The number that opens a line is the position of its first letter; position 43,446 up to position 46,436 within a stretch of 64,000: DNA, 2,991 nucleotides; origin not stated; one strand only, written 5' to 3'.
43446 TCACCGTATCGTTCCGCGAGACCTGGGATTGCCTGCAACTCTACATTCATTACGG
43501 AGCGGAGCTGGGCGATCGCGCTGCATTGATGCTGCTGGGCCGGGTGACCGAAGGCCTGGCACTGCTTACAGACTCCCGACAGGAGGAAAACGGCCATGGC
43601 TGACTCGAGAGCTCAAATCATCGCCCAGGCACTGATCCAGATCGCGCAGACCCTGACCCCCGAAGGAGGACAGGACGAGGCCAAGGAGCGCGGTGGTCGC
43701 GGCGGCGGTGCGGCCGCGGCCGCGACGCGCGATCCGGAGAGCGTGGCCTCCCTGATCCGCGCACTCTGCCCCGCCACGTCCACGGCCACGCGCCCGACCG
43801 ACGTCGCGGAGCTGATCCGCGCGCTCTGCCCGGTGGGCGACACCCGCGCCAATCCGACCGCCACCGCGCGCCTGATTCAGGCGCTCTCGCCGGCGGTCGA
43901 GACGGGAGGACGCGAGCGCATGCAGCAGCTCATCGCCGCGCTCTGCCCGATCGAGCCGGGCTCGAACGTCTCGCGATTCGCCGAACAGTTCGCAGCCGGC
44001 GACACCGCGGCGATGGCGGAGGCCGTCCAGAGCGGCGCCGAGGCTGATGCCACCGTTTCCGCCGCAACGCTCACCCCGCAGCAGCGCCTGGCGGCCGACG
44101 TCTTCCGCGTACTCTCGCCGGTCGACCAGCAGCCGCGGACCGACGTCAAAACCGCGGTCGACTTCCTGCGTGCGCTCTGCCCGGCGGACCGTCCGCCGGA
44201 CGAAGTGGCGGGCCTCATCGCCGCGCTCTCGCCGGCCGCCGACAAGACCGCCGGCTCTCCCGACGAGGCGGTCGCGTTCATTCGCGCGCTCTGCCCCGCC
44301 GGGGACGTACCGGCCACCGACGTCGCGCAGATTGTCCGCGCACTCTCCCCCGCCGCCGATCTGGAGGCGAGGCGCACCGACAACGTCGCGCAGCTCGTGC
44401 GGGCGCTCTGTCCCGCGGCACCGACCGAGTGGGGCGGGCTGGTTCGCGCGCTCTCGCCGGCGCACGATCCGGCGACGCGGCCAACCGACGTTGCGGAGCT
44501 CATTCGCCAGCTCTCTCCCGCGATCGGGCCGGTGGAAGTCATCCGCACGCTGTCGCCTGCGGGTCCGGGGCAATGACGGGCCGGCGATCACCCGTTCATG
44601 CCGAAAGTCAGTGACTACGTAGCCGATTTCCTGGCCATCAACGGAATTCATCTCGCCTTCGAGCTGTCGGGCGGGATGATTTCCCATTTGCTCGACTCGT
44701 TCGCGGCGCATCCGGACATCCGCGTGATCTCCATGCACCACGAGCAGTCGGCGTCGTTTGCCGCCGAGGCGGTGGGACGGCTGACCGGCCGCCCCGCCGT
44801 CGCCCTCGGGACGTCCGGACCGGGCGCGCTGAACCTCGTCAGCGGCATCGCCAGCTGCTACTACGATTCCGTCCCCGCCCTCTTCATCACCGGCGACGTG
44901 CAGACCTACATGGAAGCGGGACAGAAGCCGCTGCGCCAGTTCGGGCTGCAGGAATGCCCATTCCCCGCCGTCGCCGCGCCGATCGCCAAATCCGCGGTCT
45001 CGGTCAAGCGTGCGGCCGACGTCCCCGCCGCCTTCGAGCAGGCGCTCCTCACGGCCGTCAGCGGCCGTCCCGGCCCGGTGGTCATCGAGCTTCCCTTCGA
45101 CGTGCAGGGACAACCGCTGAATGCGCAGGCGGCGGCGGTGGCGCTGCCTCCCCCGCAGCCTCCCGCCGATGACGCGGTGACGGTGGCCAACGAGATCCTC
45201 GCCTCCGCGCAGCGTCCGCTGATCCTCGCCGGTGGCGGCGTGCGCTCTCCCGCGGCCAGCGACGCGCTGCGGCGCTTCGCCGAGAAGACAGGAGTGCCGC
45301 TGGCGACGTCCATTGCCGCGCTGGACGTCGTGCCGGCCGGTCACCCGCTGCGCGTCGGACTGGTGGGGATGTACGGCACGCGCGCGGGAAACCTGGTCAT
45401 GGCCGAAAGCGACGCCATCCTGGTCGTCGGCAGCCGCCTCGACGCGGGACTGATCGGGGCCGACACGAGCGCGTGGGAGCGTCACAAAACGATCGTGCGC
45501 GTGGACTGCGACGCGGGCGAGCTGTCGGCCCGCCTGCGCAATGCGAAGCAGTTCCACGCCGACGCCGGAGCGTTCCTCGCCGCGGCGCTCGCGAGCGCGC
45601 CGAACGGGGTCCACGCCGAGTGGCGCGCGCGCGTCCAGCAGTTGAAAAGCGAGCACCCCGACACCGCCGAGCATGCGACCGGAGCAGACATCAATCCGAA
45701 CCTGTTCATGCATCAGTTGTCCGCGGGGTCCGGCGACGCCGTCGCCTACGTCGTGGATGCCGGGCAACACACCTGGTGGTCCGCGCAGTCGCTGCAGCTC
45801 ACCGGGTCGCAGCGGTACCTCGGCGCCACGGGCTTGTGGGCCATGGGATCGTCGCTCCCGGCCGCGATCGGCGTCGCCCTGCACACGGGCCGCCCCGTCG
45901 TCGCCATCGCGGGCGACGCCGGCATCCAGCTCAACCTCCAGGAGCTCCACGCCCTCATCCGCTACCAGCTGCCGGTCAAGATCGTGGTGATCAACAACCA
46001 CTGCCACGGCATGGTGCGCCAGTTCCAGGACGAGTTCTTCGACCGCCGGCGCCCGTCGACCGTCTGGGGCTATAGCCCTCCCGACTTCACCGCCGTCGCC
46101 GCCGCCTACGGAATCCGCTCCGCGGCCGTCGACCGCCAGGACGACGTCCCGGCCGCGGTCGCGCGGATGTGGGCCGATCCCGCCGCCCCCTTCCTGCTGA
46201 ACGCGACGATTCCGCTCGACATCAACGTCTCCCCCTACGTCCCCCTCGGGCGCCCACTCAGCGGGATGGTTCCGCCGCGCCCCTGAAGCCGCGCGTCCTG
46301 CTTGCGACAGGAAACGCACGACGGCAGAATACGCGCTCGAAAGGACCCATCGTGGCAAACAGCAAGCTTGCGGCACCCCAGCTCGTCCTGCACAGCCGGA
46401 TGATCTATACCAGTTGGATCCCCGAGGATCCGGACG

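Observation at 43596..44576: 326-aa protein of 13 LIRAL[C/S]P repeats with alternating Cys/Ser, embedded in the NRPS/radical SAM operon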

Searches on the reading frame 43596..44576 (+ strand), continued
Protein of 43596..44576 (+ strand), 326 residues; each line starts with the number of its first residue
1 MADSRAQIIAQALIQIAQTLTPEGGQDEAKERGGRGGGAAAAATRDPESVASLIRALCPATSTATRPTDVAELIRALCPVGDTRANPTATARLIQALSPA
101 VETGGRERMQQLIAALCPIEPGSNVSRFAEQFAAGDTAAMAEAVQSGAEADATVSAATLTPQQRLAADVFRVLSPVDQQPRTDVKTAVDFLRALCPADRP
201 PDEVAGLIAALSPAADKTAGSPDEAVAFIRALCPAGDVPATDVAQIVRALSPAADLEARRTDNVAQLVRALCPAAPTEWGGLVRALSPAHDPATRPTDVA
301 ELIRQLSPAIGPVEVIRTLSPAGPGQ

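Call 38: search_solved_structures(query=A1, max_evalue=10, show_alignments=2)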
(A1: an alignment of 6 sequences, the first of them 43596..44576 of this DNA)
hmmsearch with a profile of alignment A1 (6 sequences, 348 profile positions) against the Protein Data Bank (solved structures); distinct sequences matched with E-value up to 10: 4.
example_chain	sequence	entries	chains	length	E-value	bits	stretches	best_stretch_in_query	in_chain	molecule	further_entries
5cwh_A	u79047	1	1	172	0.0062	19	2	42-105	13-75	Designed helical repeat protein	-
5h78_A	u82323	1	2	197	0.012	18.1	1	32-103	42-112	cAMP-dependent protein kinase type II-alpha regulatory subunit,DHR14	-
3r4i_A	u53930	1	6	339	0.31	13.4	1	249-321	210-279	Citrate Lyase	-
3ry0_A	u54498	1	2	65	0.4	13.1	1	219-255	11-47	Putative tautomerase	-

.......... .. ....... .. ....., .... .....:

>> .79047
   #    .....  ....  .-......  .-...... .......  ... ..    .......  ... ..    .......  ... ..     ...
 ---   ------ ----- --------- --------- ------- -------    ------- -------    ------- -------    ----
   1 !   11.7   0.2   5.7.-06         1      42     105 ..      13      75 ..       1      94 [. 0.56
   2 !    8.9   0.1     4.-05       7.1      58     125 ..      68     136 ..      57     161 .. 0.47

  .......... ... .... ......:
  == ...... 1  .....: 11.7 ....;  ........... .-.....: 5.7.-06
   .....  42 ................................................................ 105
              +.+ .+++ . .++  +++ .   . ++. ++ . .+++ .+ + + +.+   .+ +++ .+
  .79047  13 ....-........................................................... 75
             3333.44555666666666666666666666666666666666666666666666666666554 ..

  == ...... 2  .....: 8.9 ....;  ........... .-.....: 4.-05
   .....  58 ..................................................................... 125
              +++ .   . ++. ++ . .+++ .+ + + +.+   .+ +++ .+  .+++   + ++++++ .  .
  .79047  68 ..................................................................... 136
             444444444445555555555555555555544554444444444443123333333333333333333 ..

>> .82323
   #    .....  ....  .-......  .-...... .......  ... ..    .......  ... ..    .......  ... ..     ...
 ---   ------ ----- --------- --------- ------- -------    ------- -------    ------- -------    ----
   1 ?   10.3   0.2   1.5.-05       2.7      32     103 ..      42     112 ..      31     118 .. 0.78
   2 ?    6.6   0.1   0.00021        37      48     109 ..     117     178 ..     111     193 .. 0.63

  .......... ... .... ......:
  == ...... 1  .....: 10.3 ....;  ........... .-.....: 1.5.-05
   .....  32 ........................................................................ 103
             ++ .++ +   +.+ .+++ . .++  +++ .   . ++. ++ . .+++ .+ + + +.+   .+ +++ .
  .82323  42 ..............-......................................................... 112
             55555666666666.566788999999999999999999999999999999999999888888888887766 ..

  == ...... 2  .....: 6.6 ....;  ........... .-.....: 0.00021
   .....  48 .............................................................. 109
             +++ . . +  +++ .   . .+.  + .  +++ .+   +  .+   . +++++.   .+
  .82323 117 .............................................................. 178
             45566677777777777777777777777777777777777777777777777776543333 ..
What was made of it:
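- Closest known: De novo designed helical repeat proteins. Same: They share the periodic helix-loop pattern (…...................…) of about 20 residues per helix unit (call 38).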

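Call 39: search_protein_families(library=ncbifam, proteins=[window:43596-44576:+], max_evalue=0.001)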
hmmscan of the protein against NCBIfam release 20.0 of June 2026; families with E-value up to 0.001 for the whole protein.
window:43596-44576:+ (326 aa): 0 families

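Call 65: search_protein_families(library=pfam, proteins=[L007:1169-1762:+, L007:1187-2239:-, L007:2742-3488:-, L007:3541-5691:-, L007:6090-8813:-], max_evalue=0.001)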
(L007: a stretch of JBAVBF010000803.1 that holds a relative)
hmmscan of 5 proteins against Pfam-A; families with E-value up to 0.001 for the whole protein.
L007:1169-1762:+ (197 aa): 0 families

L007:1187-2239:- (350 aa): 2 families
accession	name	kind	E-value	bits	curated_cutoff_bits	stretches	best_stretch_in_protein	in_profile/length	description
PF01648.25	ACPS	-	5e-15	55.9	25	1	209-290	2-92/111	4'-phosphopantetheinyl transferase superfamily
PF22624.1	AASDHPPT_N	-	0.00045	20.8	27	1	125-203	13-97/100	4'-phosphopantetheinyl transferase, N-terminal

L007:2742-3488:- (248 aa): 1 family
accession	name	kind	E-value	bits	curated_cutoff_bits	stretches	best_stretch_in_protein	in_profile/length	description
PF07100.16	ASRT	-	0.00058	20.3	25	0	157-237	29-109/119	Anabaena sensory rhodopsin transducer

L007:3541-5691:- (716 aa): 2 families
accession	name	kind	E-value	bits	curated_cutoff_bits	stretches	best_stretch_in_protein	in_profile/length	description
PF16640.11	Big_3_5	-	9.6e-69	228.4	35.5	4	510-596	1-87/88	Bacterial Ig-like domain (group 3)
PF10102.14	DUF2341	-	7.4e-11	42.8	23.4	1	87-145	1-58/84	Domain of unknown function (DUF2341)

L007:6090-8813:- (907 aa): 7 families
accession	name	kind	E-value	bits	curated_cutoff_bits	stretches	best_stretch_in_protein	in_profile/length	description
PF00069.31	Pkinase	-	7.9e-50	170.1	31.7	1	13-267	1-255/263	Protein kinase domain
PF07676.18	PD40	-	2.1e-43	145.9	20.9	3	339-371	4-37/38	WD40-like Beta Propeller Repeat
PF07714.23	PK_Tyr_Ser-Thr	-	5.2e-37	128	23.1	1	16-264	4-249/258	Protein tyrosine and serine/threonine kinase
PF00930.27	DPPIV_N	-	2e-10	40.4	22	0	559-689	221-345/354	Dipeptidyl peptidase IV (DPP IV) N-terminal region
PF01636.29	APH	-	4.4e-08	33.6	23.2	1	112-158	150-198/239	Phosphotransferase enzyme family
PF02897.21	Peptidase_S9_N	-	4.2e-06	26.2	24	0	476-568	122-217/414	Prolyl oligopeptidase, N-terminal beta-propeller domain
PF03109.22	ABC1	-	0.00041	20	22.9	1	83-161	140-218/244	ABC1 atypical kinase-like domain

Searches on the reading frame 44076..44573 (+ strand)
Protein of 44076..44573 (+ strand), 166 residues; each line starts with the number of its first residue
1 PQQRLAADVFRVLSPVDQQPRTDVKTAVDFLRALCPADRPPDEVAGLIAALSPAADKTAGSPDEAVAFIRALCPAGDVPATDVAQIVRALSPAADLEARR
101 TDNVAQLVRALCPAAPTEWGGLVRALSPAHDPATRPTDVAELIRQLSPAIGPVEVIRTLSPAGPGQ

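Call 60: predict_structure(alignment_id=A2)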
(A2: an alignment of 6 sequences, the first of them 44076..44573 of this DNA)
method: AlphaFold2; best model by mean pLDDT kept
length: 166 residues; sequences in the alignment: 6
mean_pLDDT: 64.3   pTM: 0.60
mean pLDDT of the five models: 64.3, 63.2, 61.1, 59.1, 58.5
residues with pLDDT >= 90: 0; 70-90: 60; 50-70: 85; < 50: 21
segments of 3 or more residues with pLDDT < 50: 1-5, 13-20, 53-56, 163-166
pLDDT, mean of each block of 10 residues (from residue 1): 49 46 65 61 59 52 73 65 72 69 79 63 63 73 80 74 42
secondary structure, 60 per line:
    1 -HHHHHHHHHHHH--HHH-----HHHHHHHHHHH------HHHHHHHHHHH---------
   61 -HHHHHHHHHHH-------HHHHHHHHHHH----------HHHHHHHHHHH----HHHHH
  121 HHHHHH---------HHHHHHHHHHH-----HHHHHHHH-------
elements in order: H2-13 H24-34 H41-51 H62-72 H80-90 H101-111 H116-126 H136-146 H152-159

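Call 62: fold_search(model_id=the predicted structure, library=pdb)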
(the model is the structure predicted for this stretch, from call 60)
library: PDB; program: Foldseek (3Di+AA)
matches with E <= 10: 301; with E <= 0.001: 0
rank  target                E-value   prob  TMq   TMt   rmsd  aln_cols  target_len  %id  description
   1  8cwy_A                8.1e-02  0.97  0.43  0.20   8.3       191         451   18  Accurate computational design of genetically encoded 3D protein crystals (released 2023-11-01)
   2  4ga1                  1.9e-01  0.66  0.30  0.32   9.3       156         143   17  Structure of the N-terminal domain of Nup358 (released 2012-09-26)
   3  4me2                  2.4e-01  0.63  0.33  0.30   9.8       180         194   16  Crystal Structure of THA8 protein from Brachypodium distachyon (released 2013-10-30)
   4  8cws_A                2.7e-01  0.28  0.22  0.11  14.8       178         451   13  Accurate computational design of genetically encoded 3D protein crystals (released 2023-11-01)
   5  3edt_B                2.9e-01  0.28  0.25  0.19  10.9       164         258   18  Crystal structure of the mutated S328N hKLC2 TPR domain (released 2009-02-10)
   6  8r0a_N                3.1e-01  0.28  0.24  0.08  14.1       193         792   13  Cryo-EM structure of the cross-exon pre-B+5'ss complex (released 2024-05-22)
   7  3zfw_B                5.8e-01  0.28  0.27  0.23   9.5       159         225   14  Crystal structure of the TPR domain of kinesin light chain 2 in complex with a tryptophan-acidic cargo peptide (released 2013-04-03)
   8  4y6w                  6.0e-01  0.25  0.28  0.24  10.7       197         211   14  Crystal structure of Podosopora anserina putative kinesin light chain nearly identical TPR-like repeats (released 2015-10-07)
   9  3zfw_A                6.0e-01  0.25  0.27  0.23   9.4       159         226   14  Crystal structure of the TPR domain of kinesin light chain 2 in complex with a tryptophan-acidic cargo peptide (released 2013-04-03)
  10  9k83_A                6.6e-01  0.12  0.17  0.15  14.6       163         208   14  Cryo-EM structure of designed zinc-induced filament Fiber-n6-Zn1-HEHE-43 (released 2025-10-29)
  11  6vfj_B                7.0e-01  0.25  0.25  0.32   9.3       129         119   15  De novo designed icosahedral nanoparticle I53_dn5 (released 2020-08-12)
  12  4y6c                  7.3e-01  0.25  0.30  0.26  10.6       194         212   14  Q17M crystal structure of Podosopora anserina putative kinesin light chain nearly identical TPR-like repeats (released 2015-10-07)
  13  5fzq_B                7.7e-01  0.21  0.26  0.34   8.5       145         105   14  Designed TPR Protein M4N (released 2016-10-12)
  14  6hix_BE               8.1e-01  0.25  0.27  0.16   9.0       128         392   19  Cryo-EM structure of the Trypanosoma brucei mitochondrial ribosome - This entry contains the large mitoribosomal subu (released 2018-09-26)
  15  3gz1_A                8.4e-01  0.16  0.23  0.25  12.9       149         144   14  Crystal structure of IpgC in complex with the chaperone binding region of IpaB (released 2009-06-16)
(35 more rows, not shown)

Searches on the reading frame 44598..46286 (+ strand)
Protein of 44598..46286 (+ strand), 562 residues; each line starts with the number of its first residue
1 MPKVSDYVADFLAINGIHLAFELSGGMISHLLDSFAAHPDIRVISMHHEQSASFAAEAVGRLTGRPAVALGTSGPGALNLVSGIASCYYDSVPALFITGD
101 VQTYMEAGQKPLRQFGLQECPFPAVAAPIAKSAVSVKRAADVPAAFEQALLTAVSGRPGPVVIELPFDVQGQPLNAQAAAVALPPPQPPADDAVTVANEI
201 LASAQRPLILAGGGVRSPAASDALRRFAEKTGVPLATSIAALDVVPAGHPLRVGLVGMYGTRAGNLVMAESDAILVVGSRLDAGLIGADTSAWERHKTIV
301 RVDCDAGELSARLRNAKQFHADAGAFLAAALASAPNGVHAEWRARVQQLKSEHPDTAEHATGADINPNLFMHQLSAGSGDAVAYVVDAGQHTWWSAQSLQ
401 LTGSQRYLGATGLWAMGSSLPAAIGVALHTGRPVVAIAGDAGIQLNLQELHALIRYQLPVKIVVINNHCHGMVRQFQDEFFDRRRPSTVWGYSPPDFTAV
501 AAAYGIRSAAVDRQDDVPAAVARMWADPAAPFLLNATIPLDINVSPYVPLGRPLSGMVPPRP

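Call 7: search_protein_families(library=pfam, proteins=[window:44598-46286:+], max_evalue=0.001)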
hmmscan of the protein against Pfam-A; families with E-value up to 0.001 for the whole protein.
window:44598-46286:+ (562 aa): 3 families
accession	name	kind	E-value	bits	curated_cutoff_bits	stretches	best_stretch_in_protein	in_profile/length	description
PF02775.26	TPP_enzyme_C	-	3.5e-39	134.4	21.9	1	387-526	1-142/151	Thiamine pyrophosphate enzyme, C-terminal TPP binding domain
PF00205.28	TPP_enzyme_M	-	1.6e-33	115.7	30.4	1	197-329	4-136/137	Thiamine pyrophosphate enzyme, central domain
PF02776.23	TPP_enzyme_N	-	2.5e-33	114.8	26.8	1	3-107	2-106/119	Thiamine pyrophosphate enzyme, N-terminal TPP binding domain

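Call 39: search_protein_families(library=ncbifam, proteins=[window:44598-46286:+], max_evalue=0.001)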
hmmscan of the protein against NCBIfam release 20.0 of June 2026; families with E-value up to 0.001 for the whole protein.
window:44598-46286:+ (562 aa): 52 families (the best 25 are shown)
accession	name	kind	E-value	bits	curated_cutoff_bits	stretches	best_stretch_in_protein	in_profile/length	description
NF006524.0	PRK08978.1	equivalog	2e-111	372.9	738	1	6-557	5-543/548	acetolactate synthase 2 catalytic subunit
TIGR00118.1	acolac_lg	equivalog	1.7e-110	370.1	538.35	1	7-558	6-554/557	biosynthetic-type acetolactate synthase large subunit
NF004710.0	PRK06048.1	equivalog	2.1e-104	350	976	1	9-556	15-555/561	acetolactate synthase large subunit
NF006016.1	PRK08155.1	equivalog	6.3e-101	338.5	870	1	7-554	8-548/554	acetolactate synthase large subunit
NF005651.0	PRK07418.1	subfamily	2.9e-98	329.6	942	1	8-558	25-579/617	acetolactate synthase large subunit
NF005824.0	PRK07710.1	equivalog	6.8e-95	318.5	976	1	12-558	27-568/573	acetolactate synthase large subunit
NF005584.0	PRK07282.1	equivalog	5.5e-94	315.7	970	1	5-557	13-559/566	acetolactate synthase large subunit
NF005860.0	PRK07789.1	equivalog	3.2e-93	313.1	881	1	15-552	47-592/615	acetolactate synthase large subunit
NF006581.0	PRK09107.1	equivalog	5.2e-91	305.7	974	1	11-558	20-573/595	acetolactate synthase 3 large subunit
NF004919.0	PRK06276.1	equivalog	2.2e-90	303.7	866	1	11-558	10-557/582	acetolactate synthase large subunit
NF005228.0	PRK06725.1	equivalog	1.9e-88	297.1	991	1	7-556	21-563/571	acetolactate synthase large subunit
NF006052.0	PRK08199.1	subfamily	6.6e-87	292.1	539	1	7-528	13-528/559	thiamine pyrophosphate protein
NF005058.0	PRK06466.1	equivalog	2e-85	287.4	951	1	6-524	8-533/574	acetolactate synthase 3 large subunit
NF006319.0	PRK08527.1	equivalog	4.5e-82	276.3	905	1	6-558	8-558/565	acetolactate synthase large subunit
NF005409.0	PRK06965.1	equivalog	6e-82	275.9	1035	1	12-557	31-580/587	acetolactate synthase 3 catalytic subunit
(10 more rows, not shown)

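Call 67: search_solved_structures(query=window:44598-46286:+, max_evalue=1e-40)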
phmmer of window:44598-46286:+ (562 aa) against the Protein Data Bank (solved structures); distinct sequences matched with E-value up to 1e-40: 48.
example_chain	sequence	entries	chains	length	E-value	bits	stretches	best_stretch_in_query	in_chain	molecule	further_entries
5ahk_A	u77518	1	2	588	3.9e-95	322.7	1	3-555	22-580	ACETOLACTATE SYNTHASE II, LARGE SUBUNIT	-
6lpi_A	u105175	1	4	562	1.9e-78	267.6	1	6-557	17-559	Acetolactate synthase isozyme 1 large subunit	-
8rph_A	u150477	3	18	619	1.4e-74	254.9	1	3-527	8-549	Thiamine pyrophosphate-binding protein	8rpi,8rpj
3e9y_A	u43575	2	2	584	1.2e-73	251.8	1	4-555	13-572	Acetolactate synthase, chloroplastic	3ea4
8et5_A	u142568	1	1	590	3.4e-73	250.3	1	4-556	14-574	Acetolactate synthase, chloroplastic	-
7tzz_A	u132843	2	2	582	3.8e-73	250.1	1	4-555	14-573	Acetolactate synthase, chloroplastic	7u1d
6u9h_A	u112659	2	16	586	4.5e-73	249.9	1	4-555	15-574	Acetolactate synthase, chloroplastic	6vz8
1ybh_A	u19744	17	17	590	4.6e-73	249.9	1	4-555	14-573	Acetolactate synthase, chloroplast | Acetolactate synthase | Acetolactate synthase, chloroplastic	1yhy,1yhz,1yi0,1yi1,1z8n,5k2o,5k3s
7stq_A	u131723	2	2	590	6.5e-73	249.4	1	4-555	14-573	Acetolactate synthase, chloroplastic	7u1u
7u25_A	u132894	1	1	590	9.2e-73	248.9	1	4-555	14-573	Acetolactate synthase, chloroplastic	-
8xod_A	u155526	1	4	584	1.3e-60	208.8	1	14-542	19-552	BbmA-G484F complex with CBOA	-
6dek_A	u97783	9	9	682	3.3e-60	207.5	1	17-556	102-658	Acetolactate synthase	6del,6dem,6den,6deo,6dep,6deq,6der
8x3x_A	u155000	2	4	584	2.9e-59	204.3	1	14-542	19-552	BbmA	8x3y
1jsc_A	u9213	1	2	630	3.6e-59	204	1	15-554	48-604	ACETOHYDROXY-ACID SYNTHASE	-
6u9d_A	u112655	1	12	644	3.9e-59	203.9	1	15-554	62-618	Acetolactate synthase catalytic subunit, mitochondrial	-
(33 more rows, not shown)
